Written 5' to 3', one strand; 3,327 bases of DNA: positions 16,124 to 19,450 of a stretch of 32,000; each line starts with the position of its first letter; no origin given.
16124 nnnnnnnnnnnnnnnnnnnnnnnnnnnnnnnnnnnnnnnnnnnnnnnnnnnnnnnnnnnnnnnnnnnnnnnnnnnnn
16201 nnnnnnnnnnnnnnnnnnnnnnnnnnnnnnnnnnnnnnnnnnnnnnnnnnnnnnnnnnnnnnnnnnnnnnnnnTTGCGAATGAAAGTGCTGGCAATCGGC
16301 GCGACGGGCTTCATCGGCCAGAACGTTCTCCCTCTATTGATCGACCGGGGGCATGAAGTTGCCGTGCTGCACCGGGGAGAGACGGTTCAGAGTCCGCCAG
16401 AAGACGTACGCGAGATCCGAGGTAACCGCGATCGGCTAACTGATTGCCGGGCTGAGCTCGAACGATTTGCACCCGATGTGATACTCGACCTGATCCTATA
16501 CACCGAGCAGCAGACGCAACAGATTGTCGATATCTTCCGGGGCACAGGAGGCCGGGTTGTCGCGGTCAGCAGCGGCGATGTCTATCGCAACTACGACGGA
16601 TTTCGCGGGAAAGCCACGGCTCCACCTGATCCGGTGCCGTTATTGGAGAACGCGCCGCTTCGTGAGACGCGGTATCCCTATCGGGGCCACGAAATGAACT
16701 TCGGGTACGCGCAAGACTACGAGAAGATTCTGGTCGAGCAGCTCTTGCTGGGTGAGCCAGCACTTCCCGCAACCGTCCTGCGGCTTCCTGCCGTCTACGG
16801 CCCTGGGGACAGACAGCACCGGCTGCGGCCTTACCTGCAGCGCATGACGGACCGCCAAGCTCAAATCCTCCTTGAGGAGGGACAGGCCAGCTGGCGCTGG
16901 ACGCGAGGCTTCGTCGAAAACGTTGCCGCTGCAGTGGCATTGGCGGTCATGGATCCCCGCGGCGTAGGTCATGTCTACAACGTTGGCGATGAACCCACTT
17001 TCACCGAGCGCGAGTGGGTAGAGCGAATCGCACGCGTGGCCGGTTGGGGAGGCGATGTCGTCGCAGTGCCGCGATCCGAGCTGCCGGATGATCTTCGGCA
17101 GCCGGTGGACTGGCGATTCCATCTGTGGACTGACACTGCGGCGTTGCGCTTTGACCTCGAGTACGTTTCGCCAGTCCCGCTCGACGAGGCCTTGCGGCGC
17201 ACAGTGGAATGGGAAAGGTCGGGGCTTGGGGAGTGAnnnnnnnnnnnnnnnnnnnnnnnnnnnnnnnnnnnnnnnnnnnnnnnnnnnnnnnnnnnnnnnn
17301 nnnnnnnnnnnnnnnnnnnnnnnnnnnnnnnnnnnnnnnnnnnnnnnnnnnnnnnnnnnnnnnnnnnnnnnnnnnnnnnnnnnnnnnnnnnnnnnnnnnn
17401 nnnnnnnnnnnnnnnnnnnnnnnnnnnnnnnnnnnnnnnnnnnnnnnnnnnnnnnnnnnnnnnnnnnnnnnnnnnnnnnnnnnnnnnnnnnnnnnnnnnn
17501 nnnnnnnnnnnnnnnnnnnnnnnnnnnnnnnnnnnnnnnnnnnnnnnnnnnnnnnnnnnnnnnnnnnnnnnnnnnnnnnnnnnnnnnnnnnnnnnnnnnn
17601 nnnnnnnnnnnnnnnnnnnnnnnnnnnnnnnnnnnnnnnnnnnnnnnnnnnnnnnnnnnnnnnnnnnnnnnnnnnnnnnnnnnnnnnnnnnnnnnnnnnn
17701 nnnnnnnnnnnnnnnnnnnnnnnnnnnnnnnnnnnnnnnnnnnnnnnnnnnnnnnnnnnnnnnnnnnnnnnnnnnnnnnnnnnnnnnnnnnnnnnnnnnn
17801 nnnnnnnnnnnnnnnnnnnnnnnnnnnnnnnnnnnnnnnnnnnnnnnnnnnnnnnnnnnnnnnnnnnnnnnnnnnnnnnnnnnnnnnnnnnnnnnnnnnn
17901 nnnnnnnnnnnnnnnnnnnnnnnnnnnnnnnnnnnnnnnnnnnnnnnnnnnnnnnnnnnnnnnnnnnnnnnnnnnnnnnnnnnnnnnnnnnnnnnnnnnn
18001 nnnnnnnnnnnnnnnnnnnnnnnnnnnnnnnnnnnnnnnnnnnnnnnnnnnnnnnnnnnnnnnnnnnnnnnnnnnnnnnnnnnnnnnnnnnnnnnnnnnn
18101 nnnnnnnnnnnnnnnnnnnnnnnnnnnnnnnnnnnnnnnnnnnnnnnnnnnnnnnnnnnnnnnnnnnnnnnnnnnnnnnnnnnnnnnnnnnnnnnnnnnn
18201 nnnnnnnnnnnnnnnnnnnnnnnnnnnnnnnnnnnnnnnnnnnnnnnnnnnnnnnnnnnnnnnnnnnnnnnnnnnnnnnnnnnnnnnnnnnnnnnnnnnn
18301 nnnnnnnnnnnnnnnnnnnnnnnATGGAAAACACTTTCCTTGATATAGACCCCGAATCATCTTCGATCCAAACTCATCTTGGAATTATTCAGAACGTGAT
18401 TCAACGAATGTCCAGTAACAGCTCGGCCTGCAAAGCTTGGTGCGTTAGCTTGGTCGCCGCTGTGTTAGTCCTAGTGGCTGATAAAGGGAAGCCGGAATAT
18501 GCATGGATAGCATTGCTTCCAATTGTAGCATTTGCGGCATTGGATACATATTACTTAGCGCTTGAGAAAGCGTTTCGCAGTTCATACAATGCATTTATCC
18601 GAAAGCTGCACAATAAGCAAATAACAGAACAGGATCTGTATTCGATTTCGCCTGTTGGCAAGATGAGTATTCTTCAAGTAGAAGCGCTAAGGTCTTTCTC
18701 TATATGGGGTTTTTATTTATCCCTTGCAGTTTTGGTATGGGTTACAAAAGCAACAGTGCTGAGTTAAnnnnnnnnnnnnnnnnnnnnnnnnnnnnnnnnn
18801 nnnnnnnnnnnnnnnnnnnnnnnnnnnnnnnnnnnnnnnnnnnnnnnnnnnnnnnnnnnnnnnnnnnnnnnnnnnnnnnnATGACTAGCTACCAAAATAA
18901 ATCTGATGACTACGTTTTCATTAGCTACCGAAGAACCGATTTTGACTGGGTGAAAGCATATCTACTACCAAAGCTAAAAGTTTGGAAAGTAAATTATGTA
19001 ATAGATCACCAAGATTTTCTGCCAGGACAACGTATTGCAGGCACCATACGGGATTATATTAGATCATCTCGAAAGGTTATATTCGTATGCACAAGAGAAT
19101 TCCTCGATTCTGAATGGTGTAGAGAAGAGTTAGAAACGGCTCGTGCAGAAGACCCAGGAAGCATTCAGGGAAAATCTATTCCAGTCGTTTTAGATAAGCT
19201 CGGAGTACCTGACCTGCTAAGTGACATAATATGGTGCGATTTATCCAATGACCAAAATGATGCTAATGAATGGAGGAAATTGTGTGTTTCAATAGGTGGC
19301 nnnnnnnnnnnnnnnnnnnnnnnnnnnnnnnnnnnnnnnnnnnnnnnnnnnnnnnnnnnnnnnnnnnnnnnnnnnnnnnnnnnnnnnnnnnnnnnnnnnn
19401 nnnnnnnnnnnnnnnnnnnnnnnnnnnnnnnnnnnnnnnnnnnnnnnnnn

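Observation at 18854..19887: Adjacent single-gene cassette: classical TIR domain fused to an unassigned C-terminal domain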

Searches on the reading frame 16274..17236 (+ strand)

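Call 4: search_protein_families(library=pfam, proteins=[window:16274-17236:+], max_evalue=0.1)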
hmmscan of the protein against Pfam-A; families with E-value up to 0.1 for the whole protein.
window:16274-17236:+ (320 aa): 8 families
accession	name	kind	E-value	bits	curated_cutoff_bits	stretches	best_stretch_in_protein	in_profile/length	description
PF01370.27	Epimerase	-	1.7e-15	57.6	20.9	1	6-238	2-240/240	NAD dependent epimerase/dehydratase family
PF01073.25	3Beta_HSD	-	7.9e-06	25.5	22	1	165-226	172-230/280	3-beta hydroxysteroid dehydrogenase/isomerase family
PF13460.12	NAD_binding_10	-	0.00065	20.1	27.2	1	9-112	1-110/184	NAD(P)H-binding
PF04321.23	RmlD_sub_bind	-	0.0044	16.6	27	0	3-48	1-46/287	RmlD substrate binding domain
PF05368.20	NmrA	-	0.011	15.8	27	1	3-35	3-35/298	NmrA-like family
PF16363.11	GDP_Man_Dehyd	-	0.018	14.9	27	1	8-36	3-31/332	GDP-mannose 4,6 dehydratase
PF03435.24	Sacchrp_dh_NADP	-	0.025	15.3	25.1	1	5-99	1-99/129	Saccharopine dehydrogenase NADP binding domain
PF07993.18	NAD_binding_4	-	0.062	12.9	20.1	0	9-47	3-45/258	Male sterility protein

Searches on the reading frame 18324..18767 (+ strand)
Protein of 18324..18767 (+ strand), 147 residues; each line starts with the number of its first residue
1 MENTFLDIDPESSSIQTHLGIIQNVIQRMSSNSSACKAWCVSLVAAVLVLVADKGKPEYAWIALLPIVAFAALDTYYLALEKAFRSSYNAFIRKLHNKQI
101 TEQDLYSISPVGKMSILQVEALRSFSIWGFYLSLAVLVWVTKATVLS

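Call 4: search_protein_families(library=pfam, proteins=[window:18324-18767:+], max_evalue=0.1)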
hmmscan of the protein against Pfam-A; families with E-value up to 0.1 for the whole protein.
window:18324-18767:+ (147 aa): 1 family
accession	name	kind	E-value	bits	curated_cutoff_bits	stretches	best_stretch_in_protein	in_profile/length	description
PF14754.11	IFR3_antag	-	0.041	13.5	25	1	29-77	133-182/249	Papain-like auto-proteinase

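Call 5: search_protein_families(library=padloc, proteins=[window:18324-18767:+], max_evalue=0.1)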
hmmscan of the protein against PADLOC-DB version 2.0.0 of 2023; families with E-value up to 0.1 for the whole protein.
window:18324-18767:+ (147 aa): 4 families
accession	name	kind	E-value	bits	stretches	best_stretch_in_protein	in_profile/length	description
PDLC04686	PDC-M50A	-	1.6e-28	97.6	1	15-141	5-128/134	-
PDLC04685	PDC-M50A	-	8.5e-19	66.1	1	17-91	7-82/130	-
PDLC04684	PDC-M50A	-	3.7e-16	58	1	18-138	17-133/159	-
PDLC04687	PDC-M50A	-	1.2e-15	55.7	1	14-136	10-131/144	-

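Call 8: search_protein_families(library=ncbifam, proteins=[window:18324-18767:+], max_evalue=1)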
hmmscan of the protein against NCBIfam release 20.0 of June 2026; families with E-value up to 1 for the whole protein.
window:18324-18767:+ (147 aa): 0 families

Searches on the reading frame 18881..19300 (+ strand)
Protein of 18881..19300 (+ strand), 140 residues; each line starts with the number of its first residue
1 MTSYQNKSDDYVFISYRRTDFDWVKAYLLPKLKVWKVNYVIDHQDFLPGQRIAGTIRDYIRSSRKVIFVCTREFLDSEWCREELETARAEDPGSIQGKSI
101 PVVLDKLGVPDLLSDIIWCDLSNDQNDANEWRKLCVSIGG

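Call 51: search_solved_structures(query=window:18881-19300:+, max_evalue=0.01, show_alignments=4)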
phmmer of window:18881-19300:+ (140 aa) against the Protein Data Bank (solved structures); distinct sequences matched with E-value up to 0.01: 33.
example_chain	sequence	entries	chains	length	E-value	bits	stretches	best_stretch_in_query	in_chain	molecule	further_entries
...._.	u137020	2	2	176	3.8e-13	52.8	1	6-108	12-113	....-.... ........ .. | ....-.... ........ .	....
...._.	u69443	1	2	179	2.6e-11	46.8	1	11-87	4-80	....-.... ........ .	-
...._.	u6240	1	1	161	5.4e-11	45.8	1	8-87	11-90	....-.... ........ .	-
7nuw_A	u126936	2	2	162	5.5e-11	45.8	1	8-87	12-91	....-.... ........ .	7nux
7nt7_A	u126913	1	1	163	5.6e-11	45.8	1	8-87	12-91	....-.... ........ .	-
1fyw_A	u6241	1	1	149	3e-10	43.4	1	12-87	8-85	TOLL-LIKE RECEPTOR 2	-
1fyx_A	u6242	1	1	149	5.7e-09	39.2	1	12-87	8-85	TOLL-LIKE RECEPTOR 2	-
1o77_A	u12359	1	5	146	8.6e-09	38.7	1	12-87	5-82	TOLL-LIKE RECEPTOR 2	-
2j67_A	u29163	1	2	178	6.3e-08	35.9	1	11-85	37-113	TOLL LIKE RECEPTOR 10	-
3j0a_A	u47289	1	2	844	1.2e-07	34.9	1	13-108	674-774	Toll-like receptor 5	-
4dom_A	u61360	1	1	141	9.6e-06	28.8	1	12-136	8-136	Myeloid differentiation primary response protein MyD88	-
8w8m_D2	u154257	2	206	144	9.6e-06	28.8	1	12-136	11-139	Myeloid differentiation primary response protein MyD88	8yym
7l6w_A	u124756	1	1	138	9.8e-06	28.7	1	12-136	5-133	Myeloid differentiation primary response protein MyD88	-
4eo7_A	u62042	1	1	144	9.9e-06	28.7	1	12-136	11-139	Myeloid differentiation primary response protein MyD88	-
2z5v_A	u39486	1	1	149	1.1e-05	28.6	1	12-136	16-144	Myeloid differentiation primary response protein MyD88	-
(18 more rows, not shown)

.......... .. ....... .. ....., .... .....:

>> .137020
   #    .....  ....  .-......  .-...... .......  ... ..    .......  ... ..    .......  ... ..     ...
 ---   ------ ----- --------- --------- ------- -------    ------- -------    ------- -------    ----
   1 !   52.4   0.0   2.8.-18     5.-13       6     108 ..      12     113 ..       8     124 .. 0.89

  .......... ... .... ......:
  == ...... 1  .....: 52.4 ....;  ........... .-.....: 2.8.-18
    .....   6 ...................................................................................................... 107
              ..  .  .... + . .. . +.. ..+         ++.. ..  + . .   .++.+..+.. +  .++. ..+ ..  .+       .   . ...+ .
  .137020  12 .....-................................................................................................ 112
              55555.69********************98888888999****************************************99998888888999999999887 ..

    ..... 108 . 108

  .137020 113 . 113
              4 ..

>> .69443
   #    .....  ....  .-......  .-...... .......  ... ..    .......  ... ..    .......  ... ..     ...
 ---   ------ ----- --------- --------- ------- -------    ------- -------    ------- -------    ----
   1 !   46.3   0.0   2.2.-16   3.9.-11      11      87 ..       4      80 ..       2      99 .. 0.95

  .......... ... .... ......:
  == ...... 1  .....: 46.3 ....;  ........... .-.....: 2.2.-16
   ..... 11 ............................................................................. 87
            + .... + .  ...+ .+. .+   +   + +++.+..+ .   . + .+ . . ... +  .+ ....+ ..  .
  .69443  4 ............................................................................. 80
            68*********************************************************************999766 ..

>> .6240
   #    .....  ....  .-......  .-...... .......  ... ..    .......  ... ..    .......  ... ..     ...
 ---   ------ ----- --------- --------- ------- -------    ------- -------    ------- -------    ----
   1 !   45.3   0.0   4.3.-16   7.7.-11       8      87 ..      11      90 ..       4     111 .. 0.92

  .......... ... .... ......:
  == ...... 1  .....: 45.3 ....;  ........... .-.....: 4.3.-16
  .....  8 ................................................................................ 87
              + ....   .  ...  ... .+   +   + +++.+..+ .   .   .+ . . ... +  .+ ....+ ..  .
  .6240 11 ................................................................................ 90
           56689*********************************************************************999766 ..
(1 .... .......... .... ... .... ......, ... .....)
